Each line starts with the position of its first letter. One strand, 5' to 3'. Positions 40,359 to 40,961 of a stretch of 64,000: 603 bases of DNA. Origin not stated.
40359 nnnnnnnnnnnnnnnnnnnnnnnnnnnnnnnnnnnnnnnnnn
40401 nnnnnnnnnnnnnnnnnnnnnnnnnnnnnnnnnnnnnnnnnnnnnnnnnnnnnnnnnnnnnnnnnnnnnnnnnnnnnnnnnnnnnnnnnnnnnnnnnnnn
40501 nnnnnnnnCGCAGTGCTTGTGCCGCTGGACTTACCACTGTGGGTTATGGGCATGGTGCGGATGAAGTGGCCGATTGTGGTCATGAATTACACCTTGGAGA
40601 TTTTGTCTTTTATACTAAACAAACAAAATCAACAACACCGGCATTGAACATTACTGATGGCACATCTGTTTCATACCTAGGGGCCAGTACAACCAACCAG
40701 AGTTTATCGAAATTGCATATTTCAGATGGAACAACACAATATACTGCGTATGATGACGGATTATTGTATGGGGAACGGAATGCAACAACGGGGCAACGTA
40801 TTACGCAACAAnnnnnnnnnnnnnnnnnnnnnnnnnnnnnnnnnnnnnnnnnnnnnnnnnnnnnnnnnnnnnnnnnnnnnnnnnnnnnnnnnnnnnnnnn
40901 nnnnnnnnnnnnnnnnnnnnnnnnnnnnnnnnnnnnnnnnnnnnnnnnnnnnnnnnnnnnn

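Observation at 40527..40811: Private 60-90-aa '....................' module shared by all five paralogs, C-terminal in four and N-terminal in one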

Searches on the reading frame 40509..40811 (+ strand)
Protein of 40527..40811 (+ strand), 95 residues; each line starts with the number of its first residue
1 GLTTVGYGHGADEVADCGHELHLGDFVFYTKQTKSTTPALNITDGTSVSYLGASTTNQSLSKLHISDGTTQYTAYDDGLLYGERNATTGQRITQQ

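Call 12: find_homologous_proteins(query=window:40527-40811:+, max_evalue=0.01)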
Query seq(95 aa) (95 aa): 7 proteins with E <= 0.01 among 9 candidates.
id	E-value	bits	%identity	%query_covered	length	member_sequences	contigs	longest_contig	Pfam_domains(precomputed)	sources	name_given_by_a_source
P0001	2.7e-30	122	60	99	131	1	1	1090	-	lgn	-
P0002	6.2e-30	121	64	97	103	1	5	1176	-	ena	-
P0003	6.4e-29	118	62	99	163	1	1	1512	-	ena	-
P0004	1.4e-28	117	56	99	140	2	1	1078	-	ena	-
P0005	2.5e-24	103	55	88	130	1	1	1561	-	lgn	-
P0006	4.5e-23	99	55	99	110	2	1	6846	-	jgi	jgi:hypothetical protein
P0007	9.7e-23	98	54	88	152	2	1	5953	-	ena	-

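Call 17: find_encoding_contigs(protein=P0006, flank=10000, max_places=3)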
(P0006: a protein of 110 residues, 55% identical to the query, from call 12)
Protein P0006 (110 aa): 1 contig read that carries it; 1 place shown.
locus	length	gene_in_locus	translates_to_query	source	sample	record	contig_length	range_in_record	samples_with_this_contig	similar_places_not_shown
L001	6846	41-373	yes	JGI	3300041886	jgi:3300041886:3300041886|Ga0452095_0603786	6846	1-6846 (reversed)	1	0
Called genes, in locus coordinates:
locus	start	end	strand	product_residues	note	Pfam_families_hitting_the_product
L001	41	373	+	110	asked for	-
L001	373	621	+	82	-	-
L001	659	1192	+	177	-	-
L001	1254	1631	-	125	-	-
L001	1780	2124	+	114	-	-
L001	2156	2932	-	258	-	-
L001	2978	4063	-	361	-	PF21016:RlmN_N, PF04055:Radical_SAM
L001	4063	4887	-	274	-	PF13624:SurA_N_3 (weak)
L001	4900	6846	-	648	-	?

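Call 18: find_encoding_contigs(protein=P0007, flank=10000, max_places=3)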
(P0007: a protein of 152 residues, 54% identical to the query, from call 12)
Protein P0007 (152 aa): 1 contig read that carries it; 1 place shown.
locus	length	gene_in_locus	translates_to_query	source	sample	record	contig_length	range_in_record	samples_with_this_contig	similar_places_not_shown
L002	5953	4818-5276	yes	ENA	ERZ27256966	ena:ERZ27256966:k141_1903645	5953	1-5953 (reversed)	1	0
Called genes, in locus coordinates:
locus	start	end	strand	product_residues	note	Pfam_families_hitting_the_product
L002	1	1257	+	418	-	?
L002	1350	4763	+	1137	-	-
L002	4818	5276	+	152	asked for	-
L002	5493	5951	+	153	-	?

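Call 20: find_related_loci(query=A1, collection=genome_contigs, flank=10000)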
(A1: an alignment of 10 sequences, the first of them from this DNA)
Query A1 (95 aa) in genome_contigs; peptide patterns used: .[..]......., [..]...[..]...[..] (x = any residue, [..] = any of these).
107 stretches matched a pattern; 39 encode a relative of the query (tblastn E <= 1e-3); 38 distinct loci.
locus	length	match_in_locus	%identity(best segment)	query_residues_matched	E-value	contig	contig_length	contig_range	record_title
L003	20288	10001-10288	60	1-94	1e-36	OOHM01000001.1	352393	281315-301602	uncultured proteobacterium isolate RUG585 genome assembly, contig: scaffold_6, whole genome shotgun sequence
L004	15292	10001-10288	58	1-94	1e-35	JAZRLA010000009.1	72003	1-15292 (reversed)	MAG: Candidatus Enterousia sp. isolate T1900045443_YK20190134.MAGScoT_cleanbin_000016 SGB_7130_k141_1034079, whole genom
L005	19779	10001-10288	58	1-94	1e-35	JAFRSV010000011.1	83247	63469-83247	MAG: Alphaproteobacteria bacterium isolate RGIG2769 Goat_Omasum-5__c635781, whole genome shotgun sequence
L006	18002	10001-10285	61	1-94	1e-35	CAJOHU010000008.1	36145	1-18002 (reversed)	uncultured Alphaproteobacteria bacterium isolate Red_deer_4_mag_124 genome assembly, contig: scaffold_1525, whole genome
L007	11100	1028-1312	62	1-94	6e-35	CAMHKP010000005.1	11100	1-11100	MAG: uncultured Alphaproteobacteria bacterium isolate SRR11784293_bin.8_metaWRAP_v1.3_MAG genome assembly, contig: ERZ12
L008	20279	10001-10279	63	1-92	4e-35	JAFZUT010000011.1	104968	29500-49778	MAG: Alphaproteobacteria bacterium isolate RGIG8116 Water_buffalos_Rumen-3__c1055686, whole genome shotgun sequence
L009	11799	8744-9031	57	1-94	1e-34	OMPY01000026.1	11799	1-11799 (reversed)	uncultured proteobacterium isolate RUG774 genome assembly, contig: scaffold_2625, whole genome shotgun sequence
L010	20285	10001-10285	60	1-94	1e-34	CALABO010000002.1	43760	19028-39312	MAG TPA_asm: uncultured proteobacterium isolate SRR6425765_bin.2_CONCOCT_v1.1_MAG genome assembly, contig: ERZ1767560.82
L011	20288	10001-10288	57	1-94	1e-34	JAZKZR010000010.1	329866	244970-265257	MAG: Candidatus Enterousia sp. isolate T1900045086_TC20190080.MAGScoT_cleanbin_000026 SGB_4685_k141_2971495, whole genom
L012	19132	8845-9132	57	1-94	1e-34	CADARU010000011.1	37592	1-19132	MAG: uncultured proteobacterium isolate RUG13568 genome assembly, contig: RUG13568_asm_11, whole genome shotgun sequence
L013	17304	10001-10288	58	1-94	1e-34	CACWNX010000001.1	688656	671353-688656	MAG: uncultured proteobacterium isolate RUG10747 genome assembly, contig: RUG10747_asm_1, whole genome shotgun sequence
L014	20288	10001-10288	62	1-95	5e-34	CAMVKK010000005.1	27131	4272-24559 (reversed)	MAG TPA_asm: uncultured Alphaproteobacteria bacterium isolate SRR8387720_bin.81_metaWRAP_v1.3_MAG genome assembly, conti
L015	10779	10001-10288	54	1-94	9e-34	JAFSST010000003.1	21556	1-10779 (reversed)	MAG: Alphaproteobacteria bacterium isolate RGIG3440 Goat_Rumen.Co__c233819, whole genome shotgun sequence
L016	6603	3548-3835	55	1-94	1e-33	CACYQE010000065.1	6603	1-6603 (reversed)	MAG: uncultured proteobacterium isolate RUG12172 genome assembly, contig: RUG12172_asm_65, whole genome shotgun sequence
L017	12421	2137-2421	59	1-94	3e-33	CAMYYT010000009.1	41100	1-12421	MAG TPA_asm: uncultured proteobacterium isolate SRR10912537_bin.24_metaWRAP_v1.3_MAG genome assembly, contig: ERZ1421001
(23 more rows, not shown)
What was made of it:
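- On T9SS C-terminal domain: The lineage is Alphaproteobacteria (call 20).
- Closest known: T9SS C-terminal domain. Different: The host is an alphaproteobacterium (call 20).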

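Call 32: predict_structure(alignment_id=A1)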
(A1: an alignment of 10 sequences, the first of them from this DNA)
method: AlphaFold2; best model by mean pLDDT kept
length: 95 residues; sequences in the alignment: 10
mean_pLDDT: 54.0   pTM: 0.35
mean pLDDT of the five models: 54.0, 51.7, 49.9, 47.7, 45.5
residues with pLDDT >= 90: 0; 70-90: 0; 50-70: 75; < 50: 20
segments of 3 or more residues with pLDDT < 50: 5-10, 55-59
pLDDT, mean of each block of 10 residues (from residue 1): 45 56 59 55 58 50 53 54 58 52
secondary structure, 60 per line:
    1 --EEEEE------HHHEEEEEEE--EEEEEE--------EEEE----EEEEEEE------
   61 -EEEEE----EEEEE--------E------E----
elements in order: E3-7 E17-23 E26-31 E40-43 E48-54 E62-66 E71-75
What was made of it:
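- Tried and rejected: The single-sequence and 10-sequence AlphaFold2 run gave pLDDT 54 and was unusable (call 32).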

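Call 35: find_homologous_proteins(query=A3, max_evalue=0.01)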
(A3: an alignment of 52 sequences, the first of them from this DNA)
Query A3 (52 sequences) (95 aa, profile of the alignment): 9 proteins with E <= 0.01 among 280 candidates.
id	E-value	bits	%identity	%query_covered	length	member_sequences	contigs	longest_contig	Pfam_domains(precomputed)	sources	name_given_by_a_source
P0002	4.8e-35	137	64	97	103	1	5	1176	-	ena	-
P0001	8.4e-35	137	60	99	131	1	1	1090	-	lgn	-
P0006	5.4e-33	131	55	99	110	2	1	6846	-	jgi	jgi:hypothetical protein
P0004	1.5e-32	129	56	99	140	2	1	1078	-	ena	-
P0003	1.0e-31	127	62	99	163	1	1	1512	-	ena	-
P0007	1.1e-29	120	54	88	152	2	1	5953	-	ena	-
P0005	1.1e-29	120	55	88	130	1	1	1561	-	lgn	-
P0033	8.1e-4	37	-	-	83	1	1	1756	-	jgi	-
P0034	7.7e-3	34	24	42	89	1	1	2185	-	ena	-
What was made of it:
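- Tried and rejected: The word-index homology search found only 7-9 fragments, even with a 52-sequence profile (calls 12, 35).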

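Call 42: search_protein_representatives(alignment_id=A4)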
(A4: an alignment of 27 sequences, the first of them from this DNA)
Query: 27 sequences, 68 profile positions. Proteins with E-value up to 0.001 (for the whole library): 514; up to 1e-10: 161; up to 1e-30: 0. The best 150 are listed.
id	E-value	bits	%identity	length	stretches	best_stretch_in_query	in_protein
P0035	8.3e-24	99.3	-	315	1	2-67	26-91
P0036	5.7e-22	93.5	-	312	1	2-65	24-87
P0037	2.0e-21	91.7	-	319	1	2-68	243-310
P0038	7.2e-21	89.9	-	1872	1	2-68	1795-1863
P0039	1.1e-20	89.4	-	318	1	2-68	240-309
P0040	4.2e-20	87.5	-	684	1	2-68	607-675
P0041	6.0e-20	87.0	-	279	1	2-65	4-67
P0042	1.8e-19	85.5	-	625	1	2-68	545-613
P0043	2.1e-19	85.2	-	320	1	3-64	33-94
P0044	2.4e-19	85.1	-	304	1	2-64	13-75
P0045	3.7e-19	84.4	-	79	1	1-57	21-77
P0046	3.9e-19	84.4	-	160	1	2-68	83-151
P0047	4.5e-19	84.2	-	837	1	2-68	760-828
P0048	8.4e-19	83.3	-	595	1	2-68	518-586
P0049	1.1e-18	82.9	-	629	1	2-68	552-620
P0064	8.6e-16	73.7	-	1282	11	10-44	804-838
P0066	1.3e-15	73.1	-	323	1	2-61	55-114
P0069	3.8e-15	71.6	-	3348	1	2-62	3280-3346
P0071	4.3e-15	71.4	-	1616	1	2-61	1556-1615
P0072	1.1e-14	70.2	-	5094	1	2-62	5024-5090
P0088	8.4e-14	67.3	-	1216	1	2-61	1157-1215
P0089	8.9e-14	67.2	-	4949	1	2-64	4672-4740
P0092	1.2e-13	66.8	-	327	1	2-64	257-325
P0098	2.2e-13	65.9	-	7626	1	2-67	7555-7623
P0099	3.2e-13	65.5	-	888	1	2-62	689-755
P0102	5.3e-13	64.7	-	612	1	2-61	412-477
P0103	5.3e-13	64.7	-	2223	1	2-61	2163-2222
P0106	6.1e-13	64.5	-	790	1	2-62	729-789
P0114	1.1e-12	63.7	-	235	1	1-57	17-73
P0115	1.2e-12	63.6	-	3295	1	2-64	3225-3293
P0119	1.3e-12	63.5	-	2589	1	2-61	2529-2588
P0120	1.4e-12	63.4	-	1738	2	2-65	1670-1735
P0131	2.1e-12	62.8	-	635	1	3-62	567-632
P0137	3.9e-12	61.9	-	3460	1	2-67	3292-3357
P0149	5.3e-12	61.5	-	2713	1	2-64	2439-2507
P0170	2.0e-11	59.7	-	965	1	2-62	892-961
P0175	3.3e-11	59.0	-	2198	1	2-61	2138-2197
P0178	3.8e-11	58.8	-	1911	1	2-61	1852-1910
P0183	4.7e-11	58.5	-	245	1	2-61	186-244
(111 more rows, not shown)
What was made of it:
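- There are 161 database proteins at E <= 1e-10 (call 42).
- Tried and rejected: The exhaustive HMM search corrected it (call 42).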

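Call 46: list_cluster_members(proteins=[P0071, P0072, P0089, P0098, P0066, P0114, P0131, P0120, P0064, P0183])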
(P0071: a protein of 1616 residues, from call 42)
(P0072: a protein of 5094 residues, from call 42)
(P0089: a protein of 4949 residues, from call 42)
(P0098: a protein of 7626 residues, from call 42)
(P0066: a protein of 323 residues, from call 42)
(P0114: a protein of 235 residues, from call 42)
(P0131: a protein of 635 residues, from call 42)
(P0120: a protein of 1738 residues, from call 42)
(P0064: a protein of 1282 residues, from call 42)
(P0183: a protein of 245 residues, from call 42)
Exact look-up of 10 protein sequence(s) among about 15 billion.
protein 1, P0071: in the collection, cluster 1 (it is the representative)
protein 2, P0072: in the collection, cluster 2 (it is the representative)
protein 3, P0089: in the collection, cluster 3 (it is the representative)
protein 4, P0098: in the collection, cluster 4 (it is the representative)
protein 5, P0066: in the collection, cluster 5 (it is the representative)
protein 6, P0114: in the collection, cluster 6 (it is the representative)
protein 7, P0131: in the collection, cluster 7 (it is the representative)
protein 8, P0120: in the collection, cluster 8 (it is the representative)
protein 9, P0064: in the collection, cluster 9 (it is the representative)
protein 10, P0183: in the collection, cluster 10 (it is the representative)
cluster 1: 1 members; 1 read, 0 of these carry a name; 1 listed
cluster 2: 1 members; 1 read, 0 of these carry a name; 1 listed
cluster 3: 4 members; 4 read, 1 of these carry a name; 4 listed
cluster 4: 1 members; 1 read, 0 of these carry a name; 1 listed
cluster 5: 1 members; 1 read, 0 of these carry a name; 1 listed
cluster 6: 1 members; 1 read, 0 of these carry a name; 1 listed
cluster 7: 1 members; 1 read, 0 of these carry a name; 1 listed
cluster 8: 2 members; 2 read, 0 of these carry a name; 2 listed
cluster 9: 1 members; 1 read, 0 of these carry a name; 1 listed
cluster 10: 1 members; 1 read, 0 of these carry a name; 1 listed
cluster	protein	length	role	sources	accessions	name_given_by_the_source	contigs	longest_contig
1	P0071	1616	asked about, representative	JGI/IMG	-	-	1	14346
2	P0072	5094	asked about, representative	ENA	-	-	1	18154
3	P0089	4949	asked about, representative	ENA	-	-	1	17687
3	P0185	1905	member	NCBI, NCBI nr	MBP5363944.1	MAG: hypothetical protein J6Y49_01170, partial [Alphaproteobacteria bacterium] | hypothetical protein [Alphaproteobacteria bacterium]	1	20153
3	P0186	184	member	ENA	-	-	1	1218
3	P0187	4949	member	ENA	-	-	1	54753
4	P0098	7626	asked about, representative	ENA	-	-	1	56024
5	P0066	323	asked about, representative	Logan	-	-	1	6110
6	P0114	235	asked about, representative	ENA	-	-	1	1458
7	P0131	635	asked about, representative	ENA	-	-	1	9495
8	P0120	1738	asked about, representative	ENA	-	-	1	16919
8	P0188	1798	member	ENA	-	-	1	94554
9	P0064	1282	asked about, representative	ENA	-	-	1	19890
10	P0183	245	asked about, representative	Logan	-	-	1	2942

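Call 47: search_protein_families(library=pfam, proteins=[P0064, P0071, P0099, P0102, P0131, P0120, P0066, P0114, P0040, P0106], max_evalue=0.001)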
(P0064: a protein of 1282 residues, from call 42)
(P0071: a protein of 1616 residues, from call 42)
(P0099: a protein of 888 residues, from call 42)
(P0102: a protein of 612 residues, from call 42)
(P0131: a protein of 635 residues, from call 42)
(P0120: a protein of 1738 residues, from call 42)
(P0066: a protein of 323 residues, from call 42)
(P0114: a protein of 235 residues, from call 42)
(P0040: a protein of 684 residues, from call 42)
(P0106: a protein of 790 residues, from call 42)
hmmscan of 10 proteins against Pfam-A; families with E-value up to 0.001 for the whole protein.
P0064 (1282 aa): 1 family
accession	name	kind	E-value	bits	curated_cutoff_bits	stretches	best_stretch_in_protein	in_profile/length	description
PF23186.1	DUF7059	-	2.6e-06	28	27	0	259-295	45-81/85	Domain of unknown function (DUF7059)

P0071 (1616 aa): 1 family
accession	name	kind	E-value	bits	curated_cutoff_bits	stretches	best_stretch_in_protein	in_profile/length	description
PF09479.16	Flg_new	-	0.00012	22.6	27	1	102-170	2-65/65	Listeria-Bacteroides repeat domain (List_Bact_rpt)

P0099 (888 aa): 0 families

P0102 (612 aa): 1 family
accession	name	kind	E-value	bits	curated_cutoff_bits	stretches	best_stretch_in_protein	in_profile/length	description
PF07699.19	Ephrin_rec_like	-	4.1e-12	46.1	23.1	1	129-172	1-44/48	Tyrosine-protein kinase ephrin type A/B receptor-like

P0131 (635 aa): 1 family
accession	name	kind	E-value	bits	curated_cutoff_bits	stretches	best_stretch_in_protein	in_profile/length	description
PF09479.16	Flg_new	-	4.3e-22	78.4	27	2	474-544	1-65/65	Listeria-Bacteroides repeat domain (List_Bact_rpt)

P0120 (1738 aa): 1 family
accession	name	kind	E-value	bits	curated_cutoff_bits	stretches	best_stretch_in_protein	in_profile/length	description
PF07699.19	Ephrin_rec_like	-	6.8e-06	26.2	23.1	2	1158-1190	8-40/48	Tyrosine-protein kinase ephrin type A/B receptor-like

P0066 (323 aa): 0 families

P0114 (235 aa): 0 families

P0040 (684 aa): 1 family
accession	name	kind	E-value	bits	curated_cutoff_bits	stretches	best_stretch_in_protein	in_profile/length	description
PF07699.19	Ephrin_rec_like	-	6.8e-07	29.4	23.1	1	310-359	1-48/48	Tyrosine-protein kinase ephrin type A/B receptor-like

P0106 (790 aa): 1 family
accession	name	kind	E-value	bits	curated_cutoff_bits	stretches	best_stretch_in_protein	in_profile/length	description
PF09479.16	Flg_new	-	0.00055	20.4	27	1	86-164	2-65/65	Listeria-Bacteroides repeat domain (List_Bact_rpt)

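Call 52: search_solved_structures(query=A5, max_evalue=10, show_alignments=3)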
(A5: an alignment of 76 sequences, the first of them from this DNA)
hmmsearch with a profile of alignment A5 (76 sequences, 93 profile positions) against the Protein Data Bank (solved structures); distinct sequences matched with E-value up to 10: 11.
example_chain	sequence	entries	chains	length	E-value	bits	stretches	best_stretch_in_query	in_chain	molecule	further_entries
4p5r_A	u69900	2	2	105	0.34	14.4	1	33-67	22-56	Amicyanin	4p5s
3cwk_A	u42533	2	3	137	0.78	13.3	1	40-70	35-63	Cellular retinoic acid-binding protein 2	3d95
3fa6_A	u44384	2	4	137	0.78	13.3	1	40-70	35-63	Cellular retinoic acid-binding protein 2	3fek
7us9_A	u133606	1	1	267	1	12.9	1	42-87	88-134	Spike glycoprotein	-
4i9s_A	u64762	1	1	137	1.1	12.7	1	40-66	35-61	Cellular retinoic acid-binding protein 2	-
3cr6_A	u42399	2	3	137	1.3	12.6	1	40-71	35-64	Cellular retinoic acid-binding protein 2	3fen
4m7m_A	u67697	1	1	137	1.4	12.5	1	41-66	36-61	Cellular retinoic acid-binding protein 2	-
4m6s_A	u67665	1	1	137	1.4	12.5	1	41-66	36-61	Cellular retinoic acid-binding protein 2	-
4i9r_A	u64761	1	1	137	1.4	12.5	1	41-66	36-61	Cellular retinoic acid-binding protein 2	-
2qdv_A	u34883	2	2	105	1.5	12.4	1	33-67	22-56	Amicyanin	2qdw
8wuc_a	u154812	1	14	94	1.5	12.4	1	14-76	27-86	Co-chaperonin GroES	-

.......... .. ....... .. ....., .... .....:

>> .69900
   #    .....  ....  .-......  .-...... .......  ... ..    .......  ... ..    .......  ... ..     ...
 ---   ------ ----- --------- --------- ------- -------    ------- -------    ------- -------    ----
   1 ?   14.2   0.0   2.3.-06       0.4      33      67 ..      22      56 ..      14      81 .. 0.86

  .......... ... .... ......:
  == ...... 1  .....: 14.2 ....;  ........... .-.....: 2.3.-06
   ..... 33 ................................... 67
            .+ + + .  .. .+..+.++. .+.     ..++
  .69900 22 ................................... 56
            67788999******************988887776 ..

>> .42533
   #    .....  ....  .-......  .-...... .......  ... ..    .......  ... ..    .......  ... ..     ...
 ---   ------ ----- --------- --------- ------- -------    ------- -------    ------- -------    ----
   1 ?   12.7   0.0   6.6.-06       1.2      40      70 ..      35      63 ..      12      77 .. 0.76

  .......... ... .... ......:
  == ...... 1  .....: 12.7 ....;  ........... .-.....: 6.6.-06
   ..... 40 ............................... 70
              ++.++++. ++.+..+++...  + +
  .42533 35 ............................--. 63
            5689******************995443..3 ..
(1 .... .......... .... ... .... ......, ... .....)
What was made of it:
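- On SLH / LysM: No PDB sequence hit below E 0.34 (call 52).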

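Call 60: predict_structure(alignment_id=A5)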
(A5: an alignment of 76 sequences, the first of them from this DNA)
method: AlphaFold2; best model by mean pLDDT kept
length: 101 residues; sequences in the alignment: 76
mean_pLDDT: 91.4   pTM: 0.79
mean pLDDT of the five models: 91.4, 90.4, 89.9, 89.8, 87.8
residues with pLDDT >= 90: 80; 70-90: 19; 50-70: 1; < 50: 1
segments of 3 or more residues with pLDDT < 50: none
pLDDT, mean of each block of 10 residues (from residue 1): 92 91 93 94 94 95 92 95 92 80 50
secondary structure, 60 per line:
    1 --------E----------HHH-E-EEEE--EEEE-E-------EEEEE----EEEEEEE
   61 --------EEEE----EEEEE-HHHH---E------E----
elements in order: E26-29 E32-35 E45-49 E54-60 E69-72 E77-81 H83-86
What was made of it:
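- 40527..40811 (+): Module copy A (95 aa), extreme C-terminus of gene A. The modelled stretch is 40509-40811. The core 'CGHELHL...YTAYDD' is at about 40575-40757. It is followed by the subfamily tail '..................'. AlphaFold2 pLDDT 91.4, six strands (call 60).
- On T9SS C-terminal domain: Six strands are predicted (call 60).
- On Classical / trimeric autotransporter: The module is 60-95 aa with short strands (call 60).
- On Dockerin: The prediction is all-beta (call 60).
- On T1SS (RTX-type) substrates: The module is predicted to be folded (call 60).
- Closest known: T9SS C-terminal domain. Different: Six strands in three hairpins are predicted, not a seven-stranded Ig-like sandwich (call 60).
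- Closest known: Dockerin-cohesin system of cellulosomes. Different: Dockerins are Ca-binding duplicated helical (EF-hand-like) segments, whereas this module is all-beta (call 60).
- Closest known: Trimeric autotransporter membrane anchor. Different: The predicted strands are 4-7 residues long, too short to span a membrane (call 60).
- AlphaFold2 gives pLDDT 91.4 and pTM 0.79 as a monomer (call 60). The model is confident as a monomer (call 60). The fold prediction from the alignment is confident (call 60).
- Tried and rejected: It was replaced by the 76-sequence run (call 60).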
